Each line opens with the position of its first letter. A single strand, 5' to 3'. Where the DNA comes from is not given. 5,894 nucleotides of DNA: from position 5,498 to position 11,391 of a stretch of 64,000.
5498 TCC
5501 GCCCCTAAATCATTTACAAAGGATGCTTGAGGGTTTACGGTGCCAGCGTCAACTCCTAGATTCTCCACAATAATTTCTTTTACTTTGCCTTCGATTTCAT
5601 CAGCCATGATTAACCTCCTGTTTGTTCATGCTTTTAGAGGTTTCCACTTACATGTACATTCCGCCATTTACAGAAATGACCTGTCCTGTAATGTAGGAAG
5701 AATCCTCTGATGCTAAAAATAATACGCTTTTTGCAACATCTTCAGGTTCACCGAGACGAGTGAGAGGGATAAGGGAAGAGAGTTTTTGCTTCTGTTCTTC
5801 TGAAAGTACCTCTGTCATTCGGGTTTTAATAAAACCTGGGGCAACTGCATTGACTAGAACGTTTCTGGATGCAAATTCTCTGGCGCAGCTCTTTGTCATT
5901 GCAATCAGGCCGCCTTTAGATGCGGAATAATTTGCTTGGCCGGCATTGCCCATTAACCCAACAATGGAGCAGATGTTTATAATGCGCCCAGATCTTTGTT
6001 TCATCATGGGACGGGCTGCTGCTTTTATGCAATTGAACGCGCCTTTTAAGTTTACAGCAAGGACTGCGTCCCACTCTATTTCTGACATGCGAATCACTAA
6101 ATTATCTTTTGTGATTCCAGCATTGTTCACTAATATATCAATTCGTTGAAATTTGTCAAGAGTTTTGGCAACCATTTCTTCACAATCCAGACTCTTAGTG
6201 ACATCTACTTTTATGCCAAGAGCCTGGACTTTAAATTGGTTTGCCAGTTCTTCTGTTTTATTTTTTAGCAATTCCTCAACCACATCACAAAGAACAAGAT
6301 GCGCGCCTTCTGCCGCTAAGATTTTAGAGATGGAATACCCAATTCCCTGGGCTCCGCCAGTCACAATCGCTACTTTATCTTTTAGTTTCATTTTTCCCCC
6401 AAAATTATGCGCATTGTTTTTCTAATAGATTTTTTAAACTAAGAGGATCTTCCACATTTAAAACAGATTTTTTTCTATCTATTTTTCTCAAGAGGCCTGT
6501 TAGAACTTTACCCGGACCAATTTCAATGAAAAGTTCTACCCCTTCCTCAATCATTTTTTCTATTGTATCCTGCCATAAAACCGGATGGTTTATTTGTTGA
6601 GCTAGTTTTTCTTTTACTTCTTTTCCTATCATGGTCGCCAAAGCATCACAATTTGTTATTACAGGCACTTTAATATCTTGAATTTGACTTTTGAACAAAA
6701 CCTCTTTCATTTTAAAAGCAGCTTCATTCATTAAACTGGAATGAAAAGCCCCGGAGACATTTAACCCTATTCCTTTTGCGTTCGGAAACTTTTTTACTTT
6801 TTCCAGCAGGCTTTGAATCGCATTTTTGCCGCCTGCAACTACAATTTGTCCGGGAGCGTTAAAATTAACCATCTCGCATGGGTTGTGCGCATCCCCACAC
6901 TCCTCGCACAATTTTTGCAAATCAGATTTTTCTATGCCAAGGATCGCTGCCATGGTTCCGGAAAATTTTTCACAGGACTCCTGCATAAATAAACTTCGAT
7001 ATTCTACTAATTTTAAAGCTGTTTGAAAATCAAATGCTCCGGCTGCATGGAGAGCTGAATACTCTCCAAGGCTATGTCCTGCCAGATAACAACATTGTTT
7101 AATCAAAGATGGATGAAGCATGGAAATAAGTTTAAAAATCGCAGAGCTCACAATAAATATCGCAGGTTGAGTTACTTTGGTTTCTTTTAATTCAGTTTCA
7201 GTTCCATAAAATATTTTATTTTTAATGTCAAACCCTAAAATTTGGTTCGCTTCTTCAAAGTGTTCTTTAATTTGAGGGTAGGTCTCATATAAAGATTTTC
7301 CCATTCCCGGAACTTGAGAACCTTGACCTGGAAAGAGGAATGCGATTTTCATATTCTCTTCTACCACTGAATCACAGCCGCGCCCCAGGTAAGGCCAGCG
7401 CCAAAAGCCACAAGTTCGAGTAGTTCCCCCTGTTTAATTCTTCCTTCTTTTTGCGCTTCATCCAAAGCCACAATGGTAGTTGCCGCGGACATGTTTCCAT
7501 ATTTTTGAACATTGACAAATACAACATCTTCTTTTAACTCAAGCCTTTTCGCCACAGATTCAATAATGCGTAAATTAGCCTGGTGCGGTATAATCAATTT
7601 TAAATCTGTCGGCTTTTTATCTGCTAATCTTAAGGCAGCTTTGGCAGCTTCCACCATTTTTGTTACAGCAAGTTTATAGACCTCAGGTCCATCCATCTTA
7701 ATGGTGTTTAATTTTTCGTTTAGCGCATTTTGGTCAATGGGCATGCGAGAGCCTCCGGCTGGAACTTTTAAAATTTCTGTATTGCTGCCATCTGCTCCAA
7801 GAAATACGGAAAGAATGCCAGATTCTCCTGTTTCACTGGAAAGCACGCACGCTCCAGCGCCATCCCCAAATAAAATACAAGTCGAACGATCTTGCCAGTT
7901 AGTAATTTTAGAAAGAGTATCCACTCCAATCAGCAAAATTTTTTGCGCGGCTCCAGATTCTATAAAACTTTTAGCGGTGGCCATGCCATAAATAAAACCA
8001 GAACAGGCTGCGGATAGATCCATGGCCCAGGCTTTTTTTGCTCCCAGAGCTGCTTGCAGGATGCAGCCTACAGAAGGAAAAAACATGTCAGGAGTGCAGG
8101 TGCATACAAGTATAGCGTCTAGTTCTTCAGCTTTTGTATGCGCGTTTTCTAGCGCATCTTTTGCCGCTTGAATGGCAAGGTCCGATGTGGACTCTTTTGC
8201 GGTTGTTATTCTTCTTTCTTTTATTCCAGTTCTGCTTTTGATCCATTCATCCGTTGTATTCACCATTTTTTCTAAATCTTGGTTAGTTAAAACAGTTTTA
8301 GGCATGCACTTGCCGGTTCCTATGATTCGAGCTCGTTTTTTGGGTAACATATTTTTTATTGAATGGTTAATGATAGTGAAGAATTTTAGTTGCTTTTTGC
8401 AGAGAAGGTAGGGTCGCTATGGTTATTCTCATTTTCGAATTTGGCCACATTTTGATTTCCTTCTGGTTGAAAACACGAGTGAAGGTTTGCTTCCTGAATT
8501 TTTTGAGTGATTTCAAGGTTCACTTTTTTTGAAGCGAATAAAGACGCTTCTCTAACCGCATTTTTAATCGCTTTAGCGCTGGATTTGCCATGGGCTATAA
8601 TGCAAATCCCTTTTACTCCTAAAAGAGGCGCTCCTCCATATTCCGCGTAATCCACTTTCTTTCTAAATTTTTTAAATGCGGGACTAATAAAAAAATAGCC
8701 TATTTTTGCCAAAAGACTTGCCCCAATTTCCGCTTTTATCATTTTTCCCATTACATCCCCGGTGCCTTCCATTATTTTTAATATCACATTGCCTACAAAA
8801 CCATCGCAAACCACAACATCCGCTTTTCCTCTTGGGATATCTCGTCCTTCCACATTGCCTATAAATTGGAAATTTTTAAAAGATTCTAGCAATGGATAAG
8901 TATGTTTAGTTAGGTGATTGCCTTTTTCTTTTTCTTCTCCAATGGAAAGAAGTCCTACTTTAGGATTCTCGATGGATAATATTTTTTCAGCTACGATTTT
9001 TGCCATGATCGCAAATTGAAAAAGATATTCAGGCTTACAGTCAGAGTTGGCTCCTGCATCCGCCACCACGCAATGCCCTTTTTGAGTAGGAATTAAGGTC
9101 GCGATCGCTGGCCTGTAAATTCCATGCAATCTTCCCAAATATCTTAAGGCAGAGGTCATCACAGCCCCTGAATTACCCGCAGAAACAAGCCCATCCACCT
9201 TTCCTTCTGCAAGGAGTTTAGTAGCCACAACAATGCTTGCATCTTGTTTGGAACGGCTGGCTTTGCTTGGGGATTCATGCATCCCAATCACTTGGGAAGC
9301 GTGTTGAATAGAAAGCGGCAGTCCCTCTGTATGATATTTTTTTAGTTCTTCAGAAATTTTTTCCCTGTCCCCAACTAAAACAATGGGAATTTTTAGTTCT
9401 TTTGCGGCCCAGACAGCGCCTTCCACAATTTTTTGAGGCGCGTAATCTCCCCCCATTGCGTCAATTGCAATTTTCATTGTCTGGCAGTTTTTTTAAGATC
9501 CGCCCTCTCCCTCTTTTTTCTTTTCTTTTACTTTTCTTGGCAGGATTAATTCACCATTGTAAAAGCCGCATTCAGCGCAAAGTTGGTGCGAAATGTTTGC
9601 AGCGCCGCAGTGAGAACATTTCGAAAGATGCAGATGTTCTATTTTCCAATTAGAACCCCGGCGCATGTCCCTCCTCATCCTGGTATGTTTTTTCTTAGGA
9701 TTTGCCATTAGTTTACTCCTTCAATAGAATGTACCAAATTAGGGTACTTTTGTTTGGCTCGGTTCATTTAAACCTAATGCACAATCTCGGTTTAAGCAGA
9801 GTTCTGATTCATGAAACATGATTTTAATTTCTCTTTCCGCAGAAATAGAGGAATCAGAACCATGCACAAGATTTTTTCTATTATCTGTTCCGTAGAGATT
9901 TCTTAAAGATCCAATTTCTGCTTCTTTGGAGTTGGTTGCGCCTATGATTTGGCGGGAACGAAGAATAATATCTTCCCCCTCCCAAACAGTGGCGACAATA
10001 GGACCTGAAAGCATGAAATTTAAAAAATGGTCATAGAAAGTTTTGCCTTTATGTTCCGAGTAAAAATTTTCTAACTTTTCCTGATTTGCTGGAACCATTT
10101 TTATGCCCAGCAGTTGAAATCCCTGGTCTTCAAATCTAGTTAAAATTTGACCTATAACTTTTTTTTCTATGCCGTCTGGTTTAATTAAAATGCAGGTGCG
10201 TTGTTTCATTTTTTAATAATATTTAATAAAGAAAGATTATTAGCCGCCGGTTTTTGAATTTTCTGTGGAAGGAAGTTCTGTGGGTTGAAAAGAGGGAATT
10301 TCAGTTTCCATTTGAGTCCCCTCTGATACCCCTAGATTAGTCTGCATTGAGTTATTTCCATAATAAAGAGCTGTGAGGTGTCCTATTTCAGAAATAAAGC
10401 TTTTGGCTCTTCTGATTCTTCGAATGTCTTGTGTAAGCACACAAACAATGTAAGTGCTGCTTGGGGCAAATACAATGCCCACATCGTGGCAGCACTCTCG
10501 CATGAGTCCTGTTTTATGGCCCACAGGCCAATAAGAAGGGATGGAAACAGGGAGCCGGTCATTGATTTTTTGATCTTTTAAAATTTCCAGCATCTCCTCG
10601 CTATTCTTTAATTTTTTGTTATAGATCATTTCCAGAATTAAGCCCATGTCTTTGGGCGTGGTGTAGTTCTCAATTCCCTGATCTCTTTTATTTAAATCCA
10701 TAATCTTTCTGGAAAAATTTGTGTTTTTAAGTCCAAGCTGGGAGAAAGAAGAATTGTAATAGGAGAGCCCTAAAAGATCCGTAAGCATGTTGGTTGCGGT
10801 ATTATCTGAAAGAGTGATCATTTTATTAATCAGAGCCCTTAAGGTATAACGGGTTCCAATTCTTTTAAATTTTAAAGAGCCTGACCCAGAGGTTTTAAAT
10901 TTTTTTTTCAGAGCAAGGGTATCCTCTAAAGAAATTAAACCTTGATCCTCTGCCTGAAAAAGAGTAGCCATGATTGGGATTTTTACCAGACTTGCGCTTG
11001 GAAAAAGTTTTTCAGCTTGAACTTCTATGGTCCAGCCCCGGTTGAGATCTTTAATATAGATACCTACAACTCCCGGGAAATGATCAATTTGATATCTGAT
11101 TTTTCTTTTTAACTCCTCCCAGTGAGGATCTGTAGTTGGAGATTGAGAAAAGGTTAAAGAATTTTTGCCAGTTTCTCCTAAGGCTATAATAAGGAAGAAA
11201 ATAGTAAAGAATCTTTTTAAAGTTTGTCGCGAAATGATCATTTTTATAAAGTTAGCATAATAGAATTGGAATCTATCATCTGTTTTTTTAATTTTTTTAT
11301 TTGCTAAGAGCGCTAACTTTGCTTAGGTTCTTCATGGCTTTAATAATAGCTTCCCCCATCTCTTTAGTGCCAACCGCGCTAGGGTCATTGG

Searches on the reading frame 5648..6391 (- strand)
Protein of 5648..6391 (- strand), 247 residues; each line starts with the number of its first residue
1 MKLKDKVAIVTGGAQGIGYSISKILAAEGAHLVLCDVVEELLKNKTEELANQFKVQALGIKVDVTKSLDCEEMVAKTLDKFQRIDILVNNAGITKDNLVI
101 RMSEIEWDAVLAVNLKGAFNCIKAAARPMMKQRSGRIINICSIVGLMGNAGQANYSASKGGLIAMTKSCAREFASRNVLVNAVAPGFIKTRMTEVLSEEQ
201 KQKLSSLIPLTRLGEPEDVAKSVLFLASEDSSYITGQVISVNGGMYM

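Call 67: search_protein_families(library=pfam, proteins=[window:5648-6391:-], max_evalue=0.00001)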
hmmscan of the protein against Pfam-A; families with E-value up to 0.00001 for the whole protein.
window:5648-6391:- (247 aa): 3 families
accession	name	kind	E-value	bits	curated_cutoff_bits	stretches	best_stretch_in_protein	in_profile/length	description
PF13561.12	adh_short_C2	-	1.8e-70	237.6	27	1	14-245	3-235/236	Enoyl-(Acyl carrier protein) reductase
PF00106.31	adh_short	-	4.7e-63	212.7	26.6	1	6-200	1-194/195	short chain dehydrogenase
PF08659.16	KR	-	1.8e-19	70.8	22.6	1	9-162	4-156/180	KR domain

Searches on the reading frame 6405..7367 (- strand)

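Call 67: search_protein_families(library=pfam, proteins=[window:6405-7367:-], max_evalue=0.00001)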
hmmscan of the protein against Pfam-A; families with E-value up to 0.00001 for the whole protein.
window:6405-7367:- (320 aa): 1 family
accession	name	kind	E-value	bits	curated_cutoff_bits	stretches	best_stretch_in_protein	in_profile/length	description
PF00698.26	Acyl_transf_1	-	1.1e-30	107.6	32.7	1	10-295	2-277/319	Acyl transferase domain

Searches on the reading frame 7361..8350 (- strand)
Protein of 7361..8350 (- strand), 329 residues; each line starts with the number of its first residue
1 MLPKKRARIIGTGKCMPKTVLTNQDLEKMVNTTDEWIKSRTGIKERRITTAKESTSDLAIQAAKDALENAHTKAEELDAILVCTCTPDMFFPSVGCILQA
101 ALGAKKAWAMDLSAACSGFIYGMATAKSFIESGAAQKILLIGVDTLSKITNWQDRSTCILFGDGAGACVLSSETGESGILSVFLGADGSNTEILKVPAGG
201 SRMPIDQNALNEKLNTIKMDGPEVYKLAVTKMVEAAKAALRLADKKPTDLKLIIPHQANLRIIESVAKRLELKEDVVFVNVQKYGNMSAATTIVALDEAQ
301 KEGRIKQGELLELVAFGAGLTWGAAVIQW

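Call 67: search_protein_families(library=pfam, proteins=[window:7361-8350:-], max_evalue=0.00001)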
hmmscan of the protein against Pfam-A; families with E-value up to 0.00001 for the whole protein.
window:7361-8350:- (329 aa): 3 families
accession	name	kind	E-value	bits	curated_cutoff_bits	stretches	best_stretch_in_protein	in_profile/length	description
PF08541.16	ACP_syn_III_C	-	4.9e-33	113.6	26.6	1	243-329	4-90/90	3-Oxoacyl-[acyl-carrier-protein (ACP)] synthase III C terminal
PF08545.16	ACP_syn_III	-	9.7e-32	109.2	24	1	110-188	1-80/80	3-Oxoacyl-[acyl-carrier-protein (ACP)] synthase III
PF00108.29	Thiolase_N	-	8.3e-06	25.8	26.4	0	39-153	7-122/260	Thiolase, N-terminal domain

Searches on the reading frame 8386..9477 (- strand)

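Call 8: search_protein_families(library=pfam, proteins=[window:8386-9477:-], max_evalue=0.001)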
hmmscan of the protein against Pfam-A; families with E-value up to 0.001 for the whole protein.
window:8386-9477:- (363 aa): 2 families
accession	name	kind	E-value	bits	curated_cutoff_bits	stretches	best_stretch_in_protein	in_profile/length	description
PF02504.20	FA_synthesis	-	3e-112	375.3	29.1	1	1-320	1-322/324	Fatty acid synthesis protein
PF01515.24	PTA_PTB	-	6.3e-08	32.8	24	1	71-211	95-235/319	Phosphate acetyl/butaryl transferase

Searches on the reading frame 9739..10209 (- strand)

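Call 8: search_protein_families(library=pfam, proteins=[window:9739-10209:-], max_evalue=0.001)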
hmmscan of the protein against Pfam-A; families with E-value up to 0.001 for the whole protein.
window:9739-10209:- (156 aa): 1 family
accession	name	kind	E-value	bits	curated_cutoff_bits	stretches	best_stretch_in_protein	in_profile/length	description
PF00334.24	NDK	-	1.1e-50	171.5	27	1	3-136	1-134/135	Nucleoside diphosphate kinase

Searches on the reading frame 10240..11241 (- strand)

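Call 8: search_protein_families(library=pfam, proteins=[window:10240-11241:-], max_evalue=0.001)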
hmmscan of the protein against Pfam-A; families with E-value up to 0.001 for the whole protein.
window:10240-11241:- (333 aa): 2 families
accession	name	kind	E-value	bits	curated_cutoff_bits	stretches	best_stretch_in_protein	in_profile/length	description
PF13354.11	Beta-lactamase2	-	6.3e-63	212.4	22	1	60-270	1-214/214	Beta-lactamase enzyme family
PF00768.25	Peptidase_S11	-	2.2e-07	31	27.6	1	78-213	33-172/239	D-alanyl-D-alanine carboxypeptidase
